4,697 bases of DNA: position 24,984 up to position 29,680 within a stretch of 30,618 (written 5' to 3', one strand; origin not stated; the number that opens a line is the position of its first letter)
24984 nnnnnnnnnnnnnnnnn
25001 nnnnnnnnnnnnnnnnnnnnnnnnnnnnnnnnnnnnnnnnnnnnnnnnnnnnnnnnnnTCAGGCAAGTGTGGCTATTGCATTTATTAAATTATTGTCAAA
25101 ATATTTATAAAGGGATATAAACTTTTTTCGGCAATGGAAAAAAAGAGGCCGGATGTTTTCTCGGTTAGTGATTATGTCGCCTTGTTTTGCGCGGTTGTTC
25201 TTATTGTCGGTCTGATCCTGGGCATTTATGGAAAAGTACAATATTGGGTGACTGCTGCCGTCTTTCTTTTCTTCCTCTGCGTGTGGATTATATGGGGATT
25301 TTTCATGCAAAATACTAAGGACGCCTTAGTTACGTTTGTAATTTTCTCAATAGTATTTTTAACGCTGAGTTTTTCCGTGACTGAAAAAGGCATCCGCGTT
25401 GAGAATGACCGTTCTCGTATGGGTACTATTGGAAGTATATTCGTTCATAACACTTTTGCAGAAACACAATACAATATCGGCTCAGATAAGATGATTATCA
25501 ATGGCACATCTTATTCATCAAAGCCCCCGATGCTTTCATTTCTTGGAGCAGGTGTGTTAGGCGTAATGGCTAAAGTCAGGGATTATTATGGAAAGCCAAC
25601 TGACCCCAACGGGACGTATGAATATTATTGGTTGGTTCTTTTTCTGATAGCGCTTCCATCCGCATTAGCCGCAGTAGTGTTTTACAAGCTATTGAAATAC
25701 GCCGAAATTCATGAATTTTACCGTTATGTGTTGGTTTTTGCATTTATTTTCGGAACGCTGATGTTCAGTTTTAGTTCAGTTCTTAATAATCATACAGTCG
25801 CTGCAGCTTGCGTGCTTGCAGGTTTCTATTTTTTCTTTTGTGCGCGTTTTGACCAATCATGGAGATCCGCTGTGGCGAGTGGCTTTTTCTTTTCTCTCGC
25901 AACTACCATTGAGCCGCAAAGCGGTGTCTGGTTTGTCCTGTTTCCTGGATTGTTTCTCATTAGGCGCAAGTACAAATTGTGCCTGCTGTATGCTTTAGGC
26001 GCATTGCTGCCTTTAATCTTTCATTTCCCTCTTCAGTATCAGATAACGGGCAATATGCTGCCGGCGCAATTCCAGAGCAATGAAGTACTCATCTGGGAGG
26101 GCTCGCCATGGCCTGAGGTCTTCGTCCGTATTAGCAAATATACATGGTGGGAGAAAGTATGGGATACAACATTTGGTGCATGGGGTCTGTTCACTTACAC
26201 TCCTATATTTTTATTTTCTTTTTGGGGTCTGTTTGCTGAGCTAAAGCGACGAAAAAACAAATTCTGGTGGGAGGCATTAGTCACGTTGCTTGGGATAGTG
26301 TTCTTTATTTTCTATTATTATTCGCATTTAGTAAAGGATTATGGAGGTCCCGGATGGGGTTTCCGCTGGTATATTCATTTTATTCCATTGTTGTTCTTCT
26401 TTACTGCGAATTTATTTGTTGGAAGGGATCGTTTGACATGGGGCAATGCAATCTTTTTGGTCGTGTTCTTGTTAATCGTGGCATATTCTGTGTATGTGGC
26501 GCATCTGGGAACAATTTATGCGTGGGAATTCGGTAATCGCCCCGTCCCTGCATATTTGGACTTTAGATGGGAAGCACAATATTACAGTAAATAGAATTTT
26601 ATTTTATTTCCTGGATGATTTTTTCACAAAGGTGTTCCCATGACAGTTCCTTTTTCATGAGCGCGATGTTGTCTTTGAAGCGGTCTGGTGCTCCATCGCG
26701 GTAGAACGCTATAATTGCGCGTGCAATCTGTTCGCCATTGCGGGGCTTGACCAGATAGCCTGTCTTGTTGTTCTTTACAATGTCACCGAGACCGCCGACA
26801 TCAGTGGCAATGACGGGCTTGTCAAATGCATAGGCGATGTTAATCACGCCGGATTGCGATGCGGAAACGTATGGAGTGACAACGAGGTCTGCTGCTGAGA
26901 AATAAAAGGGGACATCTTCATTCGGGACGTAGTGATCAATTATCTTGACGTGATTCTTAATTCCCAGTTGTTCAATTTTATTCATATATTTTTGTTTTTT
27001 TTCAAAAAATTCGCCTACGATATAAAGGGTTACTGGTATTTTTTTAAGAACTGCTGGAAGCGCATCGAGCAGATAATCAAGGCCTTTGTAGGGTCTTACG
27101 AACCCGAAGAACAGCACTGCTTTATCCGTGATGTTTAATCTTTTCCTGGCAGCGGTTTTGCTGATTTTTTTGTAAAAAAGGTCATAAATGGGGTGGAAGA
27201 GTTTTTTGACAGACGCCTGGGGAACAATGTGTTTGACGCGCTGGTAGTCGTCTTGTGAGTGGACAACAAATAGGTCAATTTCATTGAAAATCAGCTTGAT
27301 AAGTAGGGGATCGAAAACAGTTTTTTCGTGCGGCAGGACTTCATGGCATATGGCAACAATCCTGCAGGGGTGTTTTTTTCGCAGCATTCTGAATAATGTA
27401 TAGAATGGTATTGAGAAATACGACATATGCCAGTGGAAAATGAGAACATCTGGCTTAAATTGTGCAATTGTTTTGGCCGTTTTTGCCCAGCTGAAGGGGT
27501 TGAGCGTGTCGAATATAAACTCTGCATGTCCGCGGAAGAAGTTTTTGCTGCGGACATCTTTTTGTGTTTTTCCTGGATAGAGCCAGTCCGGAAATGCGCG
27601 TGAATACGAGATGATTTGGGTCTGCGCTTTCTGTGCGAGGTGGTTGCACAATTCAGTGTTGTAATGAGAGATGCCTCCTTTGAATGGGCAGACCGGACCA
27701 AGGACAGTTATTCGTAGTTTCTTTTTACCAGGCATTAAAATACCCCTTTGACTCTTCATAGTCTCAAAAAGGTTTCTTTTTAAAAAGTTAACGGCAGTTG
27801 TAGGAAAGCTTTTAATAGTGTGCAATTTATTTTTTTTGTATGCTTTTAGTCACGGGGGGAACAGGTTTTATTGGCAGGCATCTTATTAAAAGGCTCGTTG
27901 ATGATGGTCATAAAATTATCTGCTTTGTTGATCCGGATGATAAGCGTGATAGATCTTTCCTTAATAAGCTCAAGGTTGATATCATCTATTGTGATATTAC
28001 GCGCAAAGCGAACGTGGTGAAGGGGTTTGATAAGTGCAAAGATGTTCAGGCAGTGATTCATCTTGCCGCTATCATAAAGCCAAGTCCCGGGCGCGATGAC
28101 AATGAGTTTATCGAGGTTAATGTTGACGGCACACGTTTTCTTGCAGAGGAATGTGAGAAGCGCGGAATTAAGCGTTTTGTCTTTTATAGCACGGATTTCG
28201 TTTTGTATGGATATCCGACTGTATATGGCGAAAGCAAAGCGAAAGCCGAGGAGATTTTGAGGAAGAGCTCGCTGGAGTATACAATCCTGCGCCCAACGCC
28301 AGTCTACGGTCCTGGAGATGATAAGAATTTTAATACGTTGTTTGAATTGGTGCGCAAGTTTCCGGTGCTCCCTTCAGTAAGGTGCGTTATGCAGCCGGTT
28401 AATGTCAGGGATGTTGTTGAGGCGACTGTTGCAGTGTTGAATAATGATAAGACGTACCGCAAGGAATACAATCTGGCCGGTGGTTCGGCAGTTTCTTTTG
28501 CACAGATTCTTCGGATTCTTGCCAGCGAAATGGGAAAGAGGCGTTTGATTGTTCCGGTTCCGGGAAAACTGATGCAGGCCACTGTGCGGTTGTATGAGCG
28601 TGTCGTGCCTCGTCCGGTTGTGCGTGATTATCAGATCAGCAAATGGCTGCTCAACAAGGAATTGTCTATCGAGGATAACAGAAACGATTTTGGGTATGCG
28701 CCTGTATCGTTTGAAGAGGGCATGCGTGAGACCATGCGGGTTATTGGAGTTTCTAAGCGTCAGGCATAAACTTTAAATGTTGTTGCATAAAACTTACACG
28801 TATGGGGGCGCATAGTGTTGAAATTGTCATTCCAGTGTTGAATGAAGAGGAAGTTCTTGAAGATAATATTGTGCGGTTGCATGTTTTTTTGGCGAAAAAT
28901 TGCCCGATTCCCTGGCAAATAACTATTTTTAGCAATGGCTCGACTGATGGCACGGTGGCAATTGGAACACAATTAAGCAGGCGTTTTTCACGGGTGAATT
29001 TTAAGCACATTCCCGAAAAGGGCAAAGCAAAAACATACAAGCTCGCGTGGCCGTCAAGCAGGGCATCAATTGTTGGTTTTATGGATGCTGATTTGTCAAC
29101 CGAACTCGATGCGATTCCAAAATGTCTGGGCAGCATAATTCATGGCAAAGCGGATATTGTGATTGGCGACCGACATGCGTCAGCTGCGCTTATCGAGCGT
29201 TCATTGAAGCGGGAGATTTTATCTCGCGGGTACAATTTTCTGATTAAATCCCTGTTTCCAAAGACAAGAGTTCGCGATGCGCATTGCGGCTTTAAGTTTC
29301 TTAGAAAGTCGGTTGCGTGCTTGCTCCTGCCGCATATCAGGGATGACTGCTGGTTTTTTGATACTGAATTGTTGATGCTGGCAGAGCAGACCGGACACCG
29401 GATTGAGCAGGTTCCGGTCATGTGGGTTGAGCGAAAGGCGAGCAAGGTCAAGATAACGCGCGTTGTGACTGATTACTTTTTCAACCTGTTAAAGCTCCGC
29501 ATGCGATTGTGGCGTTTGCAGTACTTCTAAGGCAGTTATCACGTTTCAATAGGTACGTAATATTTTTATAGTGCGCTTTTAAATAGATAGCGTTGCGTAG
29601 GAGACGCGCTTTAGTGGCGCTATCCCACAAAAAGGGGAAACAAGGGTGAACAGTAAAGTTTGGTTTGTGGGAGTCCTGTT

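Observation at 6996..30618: Candidate dedicated O-glycosylation island for mucin-like giant surface proteins in a DPANN-type archaeon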

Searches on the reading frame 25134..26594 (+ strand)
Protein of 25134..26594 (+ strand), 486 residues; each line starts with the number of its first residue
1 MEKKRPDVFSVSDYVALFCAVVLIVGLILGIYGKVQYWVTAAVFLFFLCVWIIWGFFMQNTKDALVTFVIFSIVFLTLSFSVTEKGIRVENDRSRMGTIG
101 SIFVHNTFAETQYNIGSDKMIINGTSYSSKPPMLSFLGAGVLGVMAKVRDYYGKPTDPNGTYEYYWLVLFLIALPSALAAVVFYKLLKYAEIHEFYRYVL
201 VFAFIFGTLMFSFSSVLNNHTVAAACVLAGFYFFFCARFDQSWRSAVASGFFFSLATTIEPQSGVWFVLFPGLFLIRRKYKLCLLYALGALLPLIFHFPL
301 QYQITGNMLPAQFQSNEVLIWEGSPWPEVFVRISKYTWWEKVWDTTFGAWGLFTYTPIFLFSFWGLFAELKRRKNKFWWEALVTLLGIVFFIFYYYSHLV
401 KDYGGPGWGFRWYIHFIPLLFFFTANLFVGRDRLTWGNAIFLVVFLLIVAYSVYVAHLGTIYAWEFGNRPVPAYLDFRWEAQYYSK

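Call 3: search_protein_families(library=pfam, proteins=[window:25134-26594:+], max_evalue=0.01)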
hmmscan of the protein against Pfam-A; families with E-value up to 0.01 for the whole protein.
window:25134-26594:+ (486 aa): 0 families

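Call 8: search_protein_families(library=ncbifam, proteins=[window:25134-26594:+], max_evalue=0.01)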
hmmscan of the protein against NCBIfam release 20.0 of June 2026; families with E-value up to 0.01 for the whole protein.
window:25134-26594:+ (486 aa): 1 family
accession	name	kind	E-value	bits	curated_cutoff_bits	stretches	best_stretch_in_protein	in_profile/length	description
NF047440.1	LA3751_2_3_fam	subfamily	8.1e-23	81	200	1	165-460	98-386/460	LA_3751/LA_3752 family putative glycosyltransferase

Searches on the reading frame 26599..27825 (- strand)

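Call 3: search_protein_families(library=pfam, proteins=[window:26599-27825:-], max_evalue=0.01)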
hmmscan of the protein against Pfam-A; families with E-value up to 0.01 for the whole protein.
window:26599-27825:- (408 aa): 4 families
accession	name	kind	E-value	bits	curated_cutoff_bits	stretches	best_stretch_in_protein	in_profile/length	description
PF13692.12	Glyco_trans_1_4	-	4.4e-28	98.7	27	1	235-377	2-142/142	Glycosyl transferases group 1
PF00534.26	Glycos_transf_1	-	9.2e-27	94.1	26.4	1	227-385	6-167/172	Glycosyl transferases group 1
PF13439.12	Glyco_transf_4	-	1.4e-07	32.1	28.5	1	50-199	2-150/170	Glycosyltransferase Family 4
PF20706.3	GT4-conflict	-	0.0033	16.9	26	0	49-71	11-32/385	Family 4 Glycosyltransferase in conflict systems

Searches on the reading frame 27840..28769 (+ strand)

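Call 4: search_protein_families(library=pfam, proteins=[window:27840-28769:+], max_evalue=0.01)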
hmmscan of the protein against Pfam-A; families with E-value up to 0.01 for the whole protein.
window:27840-28769:+ (309 aa): 12 families
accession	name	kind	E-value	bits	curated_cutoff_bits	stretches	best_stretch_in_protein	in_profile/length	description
PF01370.27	Epimerase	-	6.9e-32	111.2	20.9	1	3-212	2-239/240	NAD dependent epimerase/dehydratase family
PF01073.25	3Beta_HSD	-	8.3e-25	87.8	22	1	3-174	1-200/280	3-beta hydroxysteroid dehydrogenase/isomerase family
PF04321.23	RmlD_sub_bind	-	2.9e-20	73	27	1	2-240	3-241/287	RmlD substrate binding domain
PF13460.12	NAD_binding_10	-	7.6e-18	65.5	27.2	1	6-155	1-146/184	NAD(P)H-binding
PF16363.11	GDP_Man_Dehyd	-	1.8e-17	64.3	27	1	3-126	1-136/332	GDP-mannose 4,6 dehydratase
PF07993.18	NAD_binding_4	-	7.6e-16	58.5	20.1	1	4-121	1-140/258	Male sterility protein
PF02719.21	Polysacc_synt_2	-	6e-15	55.6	20.2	1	2-143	1-152/293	Polysaccharide biosynthesis protein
PF05368.20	NmrA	-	1.9e-14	54.4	27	1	2-247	5-250/298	NmrA-like family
PF08659.16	KR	-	4e-10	40.3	22.6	1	2-119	3-137/180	KR domain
PF00106.31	adh_short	-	3e-05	24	26.6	1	2-81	3-90/195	short chain dehydrogenase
PF13561.12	adh_short_C2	-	0.0017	18.5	27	1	11-146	8-160/236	Enoyl-(Acyl carrier protein) reductase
PF03807.23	F420_oxidored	-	0.0032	18.5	21.6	1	7-59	6-62/94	NADP oxidoreductase coenzyme F420-dependent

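Call 8: search_protein_families(library=ncbifam, proteins=[window:27840-28769:+], max_evalue=0.01)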
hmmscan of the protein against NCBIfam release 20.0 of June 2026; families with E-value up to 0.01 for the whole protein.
window:27840-28769:+ (309 aa): 51 families (the best 25 are shown)
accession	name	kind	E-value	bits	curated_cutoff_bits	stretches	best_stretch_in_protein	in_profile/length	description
TIGR03466.1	HpnA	hypoth_equivalog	2.9e-22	79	367.65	2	3-122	4-117/327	hopanoid-associated sugar epimerase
NF052578.1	StrlDmthSdmBMthl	equivalog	1.9e-20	73.9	600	2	3-118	4-113/328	sterol demethylase protein SdmB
TIGR04180.1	EDH_00030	hypoth_equivalog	3.8e-19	68.9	475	1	3-124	2-126/297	NAD-dependent 4,6-dehydratase LegB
TIGR01179.1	galE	equivalog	8.2e-19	67.6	262.3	1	2-140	2-156/332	UDP-glucose 4-epimerase GalE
NF042422.1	oxyalk_red_OleD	equivalog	2.2e-18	66.7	580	1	2-122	3-114/329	2-alkyl-3-oxoalkanoate reductase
NF005539.0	PRK07201.1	equivalog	1.6e-17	63.5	549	1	3-263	4-303/657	SDR family oxidoreductase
TIGR01214.1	rmlD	equivalog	1.3e-16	60.5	224.05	1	2-259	2-253/285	dTDP-4-dehydrorhamnose reductase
TIGR02197.1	heptose_epim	equivalog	3.1e-16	59.4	274.6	1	2-127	1-122/316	ADP-glyceromanno-heptose 6-epimerase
NF042423.1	oxyalk_red_Shew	equivalog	3.5e-16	59.2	580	1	2-296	11-329/331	2-alkyl-3-oxoalkanoate reductase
TIGR01181.1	dTDP_gluc_dehyt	equivalog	6.8e-14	51.7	365.1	1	2-299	2-308/321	dTDP-glucose 4,6-dehydratase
NF043036.1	ErythonDh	equivalog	4.6e-13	49.1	325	1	2-124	3-130/321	D-erythronate dehydrogenase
NF004520.0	PRK05865.1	equivalog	8e-13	47.2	1509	1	3-231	4-202/854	sugar epimerase family protein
TIGR01746.1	Thioester-redct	subfamily_domain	1.1e-12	47.8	213.35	1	3-34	3-36/371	thioester reductase domain-containing protein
NF047837.1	UDPAcbARedWbcJ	equivalog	9.4e-11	41.2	500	1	45-210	23-194/372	UDP-2-acetamido-2,6-beta-L-arabino-hexul-4-ose reductase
NF041293.1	G6PDh_Azf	equivalog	4.7e-10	39.3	400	1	2-127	5-124/252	NAD-dependent glucose-6-phosphate dehydrogenase Azf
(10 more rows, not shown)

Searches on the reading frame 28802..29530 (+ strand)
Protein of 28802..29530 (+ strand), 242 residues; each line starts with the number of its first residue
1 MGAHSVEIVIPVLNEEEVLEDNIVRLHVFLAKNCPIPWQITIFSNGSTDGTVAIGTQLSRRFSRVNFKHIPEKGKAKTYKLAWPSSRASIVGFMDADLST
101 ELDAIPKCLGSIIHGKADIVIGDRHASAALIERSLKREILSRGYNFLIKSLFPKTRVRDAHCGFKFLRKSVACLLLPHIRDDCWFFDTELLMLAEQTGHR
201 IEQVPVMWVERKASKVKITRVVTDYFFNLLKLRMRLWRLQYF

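Call 4: search_protein_families(library=pfam, proteins=[window:28802-29530:+], max_evalue=0.01)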
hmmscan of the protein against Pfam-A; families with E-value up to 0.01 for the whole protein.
window:28802-29530:+ (242 aa): 1 family
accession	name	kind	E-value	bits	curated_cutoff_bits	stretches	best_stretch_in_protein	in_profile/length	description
PF00535.33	Glycos_transf_2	-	1.3e-17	64.6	23.3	1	8-171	2-163/168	Glycosyl transferase family 2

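Call 8: search_protein_families(library=ncbifam, proteins=[window:28802-29530:+], max_evalue=0.01)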
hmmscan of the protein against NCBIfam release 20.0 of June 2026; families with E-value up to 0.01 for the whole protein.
window:28802-29530:+ (242 aa): 13 families
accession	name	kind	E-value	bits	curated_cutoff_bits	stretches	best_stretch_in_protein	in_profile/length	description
TIGR04182.1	glyco_TIGR04182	equivalog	5.3e-09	35.9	325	1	6-219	2-202/293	S-layer glycoprotein N-glycosyltransferase AglJ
NF058614.1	PPMAGASynPpgS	equivalog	3.9e-07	29.7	370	1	6-217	2-205/226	polyprenyl-phospho-N-acetylgalactosaminyl synthase PpgS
NF038302.1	EPS_HpsE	equivalog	1.4e-06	27.6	300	1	7-102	4-101/307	hormogonium polysaccharide biosynthesis glycosyltransferase HpsE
TIGR04283.1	glyco_like_mftF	equivalog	1.7e-06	27.8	182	1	8-113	3-97/221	TIGR04283 family arsenosugar biosynthesis glycosyltransferase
NF010496.0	PRK13915.1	equivalog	4.3e-06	26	262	1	4-113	31-143/307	glucosyl-3-phosphoglycerate synthase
TIGR03937.1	PgaC_IcaA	equivalog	4.9e-06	25.7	422.3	1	4-104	45-142/407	poly-beta-1,6-N-acetyl-D-glucosamine synthase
NF007986.1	PRK10714.1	equivalog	1.3e-05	24.4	529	1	5-219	7-213/316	undecaprenyl-phosphate 4-deoxy-4-formamido-L-arabinose transferase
NF047588.1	GlcsyltransPgfSStrep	equivalog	4.6e-05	22.8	500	1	6-130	3-127/308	glycosyltransferase PgfS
TIGR03111.1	glyc2_xrt_Gpos1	hypoth_equivalog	0.00011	21.1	363.95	1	6-108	51-152/439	TIGR03111 family XrtG-associated glycosyltransferase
NF041391.1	DPhHxTase_Halo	equivalog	0.00013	21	375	1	45-213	31-188/213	dolichyl-phosphate hexose transferase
NF007482.0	PRK10073.1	equivalog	0.002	17.2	423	1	5-98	7-96/334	glycosyltransferase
NF041875.1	EPS_EpsD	equivalog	0.0021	17.5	370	1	7-123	2-115/325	exopolysaccharide biosynthesis glycosyltransferase EpsD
NF047683.1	TeichurnBiosyTuaG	equivalog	0.0069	16.1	400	0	5-103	7-102/252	teichuronic acid biosynthesis protein TuaG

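Call 53: search_solved_structures(query=window:28802-29530:+, max_evalue=0.01)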
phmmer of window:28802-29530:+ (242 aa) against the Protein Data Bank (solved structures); distinct sequences matched with E-value up to 0.01: 4.
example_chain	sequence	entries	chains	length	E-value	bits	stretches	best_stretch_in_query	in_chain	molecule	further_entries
5mlz_A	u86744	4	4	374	4.7e-11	45.8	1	5-172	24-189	Dolichol monophosphate mannose synthase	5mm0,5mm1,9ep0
9bhc_C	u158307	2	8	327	7.6e-05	25.4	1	5-220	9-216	Undecaprenyl-phosphate 4-deoxy-4-formamido-L-arabinose transferase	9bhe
8vxh_A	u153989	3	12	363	0.0001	25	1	5-217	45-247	Undecaprenyl-phosphate 4-deoxy-4-formamido-L-arabinose transferase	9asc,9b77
9hwj_A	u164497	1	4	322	0.0081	18.8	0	5-218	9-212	Undecaprenyl-phosphate 4-deoxy-4-formamido-L-arabinose transferase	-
